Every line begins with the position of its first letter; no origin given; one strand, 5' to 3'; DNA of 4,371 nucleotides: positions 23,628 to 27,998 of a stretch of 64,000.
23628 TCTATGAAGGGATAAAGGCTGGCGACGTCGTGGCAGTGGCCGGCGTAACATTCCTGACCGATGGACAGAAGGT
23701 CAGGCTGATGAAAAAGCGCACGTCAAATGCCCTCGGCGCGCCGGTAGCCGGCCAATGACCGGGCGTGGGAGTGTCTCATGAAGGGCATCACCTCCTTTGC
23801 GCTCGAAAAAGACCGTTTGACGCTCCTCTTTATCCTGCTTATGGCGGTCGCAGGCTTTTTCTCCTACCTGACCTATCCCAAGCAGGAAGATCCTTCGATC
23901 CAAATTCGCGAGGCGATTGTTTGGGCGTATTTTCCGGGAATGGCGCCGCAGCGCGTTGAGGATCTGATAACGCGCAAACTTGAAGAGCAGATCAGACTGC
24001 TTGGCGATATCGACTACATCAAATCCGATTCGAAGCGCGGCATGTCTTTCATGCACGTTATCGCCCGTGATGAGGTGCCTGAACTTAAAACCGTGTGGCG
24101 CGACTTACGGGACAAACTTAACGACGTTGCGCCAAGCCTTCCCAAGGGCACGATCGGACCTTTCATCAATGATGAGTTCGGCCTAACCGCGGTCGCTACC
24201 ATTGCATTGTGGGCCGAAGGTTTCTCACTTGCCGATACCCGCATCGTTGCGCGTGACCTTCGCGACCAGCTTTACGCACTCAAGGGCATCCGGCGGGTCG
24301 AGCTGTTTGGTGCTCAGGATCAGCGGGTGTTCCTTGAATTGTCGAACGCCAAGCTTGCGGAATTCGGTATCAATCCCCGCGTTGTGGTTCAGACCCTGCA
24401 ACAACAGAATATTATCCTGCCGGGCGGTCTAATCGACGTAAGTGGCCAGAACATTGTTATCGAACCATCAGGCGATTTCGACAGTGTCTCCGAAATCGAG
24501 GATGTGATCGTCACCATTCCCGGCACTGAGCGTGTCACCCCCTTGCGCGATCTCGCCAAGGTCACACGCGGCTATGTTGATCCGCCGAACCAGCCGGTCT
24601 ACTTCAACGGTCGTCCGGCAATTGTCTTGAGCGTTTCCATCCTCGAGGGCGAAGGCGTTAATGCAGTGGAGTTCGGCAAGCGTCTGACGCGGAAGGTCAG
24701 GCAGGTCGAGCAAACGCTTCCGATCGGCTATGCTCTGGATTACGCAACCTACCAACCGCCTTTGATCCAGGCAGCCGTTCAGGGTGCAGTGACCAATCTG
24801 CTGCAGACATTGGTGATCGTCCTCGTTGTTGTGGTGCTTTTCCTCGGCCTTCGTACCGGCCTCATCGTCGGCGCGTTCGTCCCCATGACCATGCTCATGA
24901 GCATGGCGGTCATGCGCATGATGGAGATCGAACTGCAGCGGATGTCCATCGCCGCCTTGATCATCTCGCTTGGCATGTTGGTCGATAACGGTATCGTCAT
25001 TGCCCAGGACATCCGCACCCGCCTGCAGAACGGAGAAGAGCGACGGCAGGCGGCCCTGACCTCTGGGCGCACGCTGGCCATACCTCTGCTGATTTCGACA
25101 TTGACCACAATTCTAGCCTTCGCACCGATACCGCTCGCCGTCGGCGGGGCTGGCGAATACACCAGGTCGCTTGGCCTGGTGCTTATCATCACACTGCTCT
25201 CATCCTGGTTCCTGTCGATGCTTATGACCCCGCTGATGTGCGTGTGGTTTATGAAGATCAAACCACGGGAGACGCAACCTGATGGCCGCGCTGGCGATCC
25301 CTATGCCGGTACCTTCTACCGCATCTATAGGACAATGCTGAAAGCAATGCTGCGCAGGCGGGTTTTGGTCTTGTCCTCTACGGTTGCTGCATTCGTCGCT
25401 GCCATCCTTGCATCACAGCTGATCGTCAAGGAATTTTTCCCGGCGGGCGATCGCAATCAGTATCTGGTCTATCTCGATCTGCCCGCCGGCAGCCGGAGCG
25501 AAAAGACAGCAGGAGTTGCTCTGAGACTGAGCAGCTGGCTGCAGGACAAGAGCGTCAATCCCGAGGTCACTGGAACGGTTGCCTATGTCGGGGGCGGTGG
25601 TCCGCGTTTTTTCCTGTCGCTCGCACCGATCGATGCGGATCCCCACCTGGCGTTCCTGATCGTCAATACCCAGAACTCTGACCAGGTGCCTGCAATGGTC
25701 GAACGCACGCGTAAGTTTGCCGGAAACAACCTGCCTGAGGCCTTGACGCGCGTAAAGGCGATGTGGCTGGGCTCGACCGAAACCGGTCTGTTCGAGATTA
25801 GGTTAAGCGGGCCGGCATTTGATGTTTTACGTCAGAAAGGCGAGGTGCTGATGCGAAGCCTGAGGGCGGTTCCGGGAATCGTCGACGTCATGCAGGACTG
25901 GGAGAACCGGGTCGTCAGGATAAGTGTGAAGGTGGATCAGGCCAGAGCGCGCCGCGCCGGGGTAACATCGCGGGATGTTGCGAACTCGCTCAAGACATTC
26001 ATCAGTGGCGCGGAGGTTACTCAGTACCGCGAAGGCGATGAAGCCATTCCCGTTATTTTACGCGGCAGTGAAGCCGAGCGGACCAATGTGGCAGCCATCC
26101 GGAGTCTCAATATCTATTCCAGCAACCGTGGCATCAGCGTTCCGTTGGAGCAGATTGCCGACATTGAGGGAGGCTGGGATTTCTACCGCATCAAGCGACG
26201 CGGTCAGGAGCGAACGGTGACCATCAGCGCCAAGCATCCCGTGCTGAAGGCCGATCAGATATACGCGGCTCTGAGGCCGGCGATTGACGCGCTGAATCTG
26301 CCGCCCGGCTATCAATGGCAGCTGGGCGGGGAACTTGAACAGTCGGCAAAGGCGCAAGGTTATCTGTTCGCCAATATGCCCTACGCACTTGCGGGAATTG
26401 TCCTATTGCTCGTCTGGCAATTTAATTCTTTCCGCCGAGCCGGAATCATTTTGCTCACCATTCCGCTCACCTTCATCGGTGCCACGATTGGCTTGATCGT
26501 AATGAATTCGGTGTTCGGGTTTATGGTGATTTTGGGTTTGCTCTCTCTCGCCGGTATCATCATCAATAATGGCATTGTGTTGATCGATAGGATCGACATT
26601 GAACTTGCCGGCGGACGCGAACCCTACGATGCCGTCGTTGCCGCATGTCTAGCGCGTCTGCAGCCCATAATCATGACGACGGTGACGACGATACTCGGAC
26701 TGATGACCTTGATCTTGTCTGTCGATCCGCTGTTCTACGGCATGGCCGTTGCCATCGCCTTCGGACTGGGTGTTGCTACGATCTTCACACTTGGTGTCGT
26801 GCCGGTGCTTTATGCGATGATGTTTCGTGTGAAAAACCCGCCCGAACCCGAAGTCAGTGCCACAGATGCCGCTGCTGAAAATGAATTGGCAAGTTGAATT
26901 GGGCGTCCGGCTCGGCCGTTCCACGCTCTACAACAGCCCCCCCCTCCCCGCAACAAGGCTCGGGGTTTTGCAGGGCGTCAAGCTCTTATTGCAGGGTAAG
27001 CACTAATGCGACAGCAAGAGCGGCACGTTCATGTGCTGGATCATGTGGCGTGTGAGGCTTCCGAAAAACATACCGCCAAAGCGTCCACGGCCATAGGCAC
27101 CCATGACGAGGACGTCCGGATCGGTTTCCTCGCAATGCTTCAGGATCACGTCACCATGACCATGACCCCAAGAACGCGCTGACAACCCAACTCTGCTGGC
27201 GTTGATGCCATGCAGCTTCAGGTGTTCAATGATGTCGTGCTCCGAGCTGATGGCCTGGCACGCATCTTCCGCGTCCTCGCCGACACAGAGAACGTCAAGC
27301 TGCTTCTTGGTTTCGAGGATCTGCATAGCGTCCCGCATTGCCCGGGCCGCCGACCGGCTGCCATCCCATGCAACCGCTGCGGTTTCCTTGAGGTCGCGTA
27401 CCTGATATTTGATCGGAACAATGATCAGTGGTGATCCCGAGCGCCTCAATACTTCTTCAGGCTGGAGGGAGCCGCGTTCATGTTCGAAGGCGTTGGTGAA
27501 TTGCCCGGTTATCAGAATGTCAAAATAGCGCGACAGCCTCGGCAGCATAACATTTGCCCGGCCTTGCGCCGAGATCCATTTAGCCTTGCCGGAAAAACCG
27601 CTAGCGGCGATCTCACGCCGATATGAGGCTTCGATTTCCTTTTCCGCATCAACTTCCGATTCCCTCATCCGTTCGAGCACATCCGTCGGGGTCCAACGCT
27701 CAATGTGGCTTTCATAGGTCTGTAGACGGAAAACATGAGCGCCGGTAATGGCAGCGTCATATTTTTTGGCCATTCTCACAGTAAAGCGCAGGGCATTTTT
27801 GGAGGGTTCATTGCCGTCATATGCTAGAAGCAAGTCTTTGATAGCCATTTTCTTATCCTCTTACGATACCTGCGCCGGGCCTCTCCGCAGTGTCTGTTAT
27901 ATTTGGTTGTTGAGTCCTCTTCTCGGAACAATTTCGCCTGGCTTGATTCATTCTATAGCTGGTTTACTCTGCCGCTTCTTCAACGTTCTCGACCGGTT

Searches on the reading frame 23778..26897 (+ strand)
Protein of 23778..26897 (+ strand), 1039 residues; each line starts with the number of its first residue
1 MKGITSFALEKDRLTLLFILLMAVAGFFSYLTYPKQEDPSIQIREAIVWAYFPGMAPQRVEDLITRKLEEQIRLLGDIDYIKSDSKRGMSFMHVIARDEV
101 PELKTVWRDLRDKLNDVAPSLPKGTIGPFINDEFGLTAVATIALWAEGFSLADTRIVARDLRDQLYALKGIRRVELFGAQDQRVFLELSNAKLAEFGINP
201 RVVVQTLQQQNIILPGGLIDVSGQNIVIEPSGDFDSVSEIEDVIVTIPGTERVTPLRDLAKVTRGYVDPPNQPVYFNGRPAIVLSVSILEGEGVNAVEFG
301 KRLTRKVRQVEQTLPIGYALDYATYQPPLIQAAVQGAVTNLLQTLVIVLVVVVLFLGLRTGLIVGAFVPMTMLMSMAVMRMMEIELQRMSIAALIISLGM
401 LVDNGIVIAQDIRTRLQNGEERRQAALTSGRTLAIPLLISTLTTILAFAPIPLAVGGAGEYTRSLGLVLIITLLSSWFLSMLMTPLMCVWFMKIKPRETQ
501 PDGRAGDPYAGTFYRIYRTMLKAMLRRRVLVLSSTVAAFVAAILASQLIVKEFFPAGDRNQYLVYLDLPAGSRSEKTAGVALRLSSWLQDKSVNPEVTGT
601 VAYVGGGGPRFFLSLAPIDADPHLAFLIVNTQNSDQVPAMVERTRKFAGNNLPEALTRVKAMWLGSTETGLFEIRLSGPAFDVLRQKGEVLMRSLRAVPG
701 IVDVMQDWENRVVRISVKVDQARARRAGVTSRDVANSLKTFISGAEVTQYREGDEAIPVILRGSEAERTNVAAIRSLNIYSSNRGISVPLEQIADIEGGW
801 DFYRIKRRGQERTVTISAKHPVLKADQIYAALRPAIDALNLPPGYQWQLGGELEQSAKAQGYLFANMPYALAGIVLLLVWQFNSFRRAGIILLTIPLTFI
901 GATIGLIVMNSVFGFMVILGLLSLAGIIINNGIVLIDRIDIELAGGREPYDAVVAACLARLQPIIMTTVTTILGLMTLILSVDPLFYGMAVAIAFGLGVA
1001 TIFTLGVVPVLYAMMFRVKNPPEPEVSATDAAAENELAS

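Call 5: search_protein_families(library=ncbifam, proteins=[window:23778-26897:+])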
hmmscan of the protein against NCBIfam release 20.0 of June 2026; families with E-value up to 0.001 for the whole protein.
window:23778-26897:+ (1039 aa): 26 families (the best 25 are shown)
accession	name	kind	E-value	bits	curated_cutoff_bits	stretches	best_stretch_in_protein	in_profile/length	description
NF033617.1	RND_permease_2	subfamily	1.5e-137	460.1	1250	1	14-1015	10-1007/1009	multidrug efflux RND transporter permease subunit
NF000282.2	RND_permease_1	subfamily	9.1e-92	308.6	1250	1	14-1015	10-1027/1029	multidrug efflux RND transporter permease subunit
TIGR00914.1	2A0601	subfamily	9.4e-92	308.4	701.45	1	4-1024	5-1044/1051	CusA/CzcA family heavy metal efflux RND transporter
TIGR00915.1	2A0602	subfamily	1.1e-82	278.4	940.35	1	19-1020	16-1033/1050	efflux RND transporter permease subunit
NF007133.0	PRK09579.1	equivalog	7.7e-81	272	1763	2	12-558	11-554/1017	multidrug efflux RND transporter permease subunit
NF007798.0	PRK10503.1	equivalog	4.8e-75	252.9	1584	1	15-1018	23-1025/1040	MdtB/MuxB family multidrug efflux RND transporter permease subunit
NF007905.0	PRK10614.1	equivalog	4.4e-67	226.6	1774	1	11-1020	10-1013/1025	multidrug efflux RND transporter permease subunit MdtC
NF007842.1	PRK10555.1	equivalog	3.3e-50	170.9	1854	1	8-1016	5-1027/1036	multidrug efflux RND transporter permease AcrD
NF007131.0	PRK09577.1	equivalog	1.3e-46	158.9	1768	1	11-1025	8-1032/1045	multidrug efflux RND transporter permease subunit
NF000037.1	RND_perm_OqxB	exception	6.1e-42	143.5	2200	1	17-1016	16-1035/1050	multidrug efflux RND transporter permease subunit OqxB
NF011706.2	PRK15127.1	equivalog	2.6e-39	134.9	2150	1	14-1016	11-1030/1049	multidrug efflux RND transporter permease subunit AcrB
TIGR00916.1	2A0604s01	subfamily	9.7e-19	67.9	148.6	2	332-478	85-228/231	SecD/SecF family protein translocase subunit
TIGR00921.1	2A067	subfamily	2.9e-17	62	351.9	2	824-1015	151-346/733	hydrophobe/amphiphile efflux-3 (HAE3) family transporter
NF009583.0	PRK13024.1-3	subfamily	2e-12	46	721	2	327-544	271-480/755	protein translocase subunit SecDF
NF011315.0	PRK14726.1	equivalog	6e-12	44.5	1249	2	327-515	364-548/855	protein translocase subunit SecDF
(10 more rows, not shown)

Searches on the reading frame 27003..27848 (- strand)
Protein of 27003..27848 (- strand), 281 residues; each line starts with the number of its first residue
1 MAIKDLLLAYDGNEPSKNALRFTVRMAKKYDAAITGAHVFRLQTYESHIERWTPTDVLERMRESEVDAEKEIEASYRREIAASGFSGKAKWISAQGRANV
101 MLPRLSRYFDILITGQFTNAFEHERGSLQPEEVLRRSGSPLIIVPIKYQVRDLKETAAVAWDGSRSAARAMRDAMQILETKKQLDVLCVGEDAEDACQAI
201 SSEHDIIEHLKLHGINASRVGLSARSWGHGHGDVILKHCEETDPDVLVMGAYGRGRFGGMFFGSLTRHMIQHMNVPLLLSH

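Call 5: search_protein_families(library=ncbifam, proteins=[window:27003-27848:-])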
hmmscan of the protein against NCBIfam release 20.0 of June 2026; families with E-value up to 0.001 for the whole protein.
window:27003-27848:- (281 aa): 1 family
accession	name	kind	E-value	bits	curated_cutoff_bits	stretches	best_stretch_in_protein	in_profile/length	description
NF008380.0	PRK11175.1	equivalog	0.00027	20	227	0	233-278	252-297/313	universal stress protein UspE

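Call 23: search_protein_families(library=pfam, proteins=[window:27003-27848:-])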
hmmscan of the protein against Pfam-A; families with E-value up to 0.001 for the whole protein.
window:27003-27848:- (281 aa): 1 family
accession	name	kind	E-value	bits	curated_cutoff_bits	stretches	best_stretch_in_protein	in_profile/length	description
PF00582.32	Usp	-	1.8e-22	80.8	24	2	158-279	6-139/141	Universal stress protein family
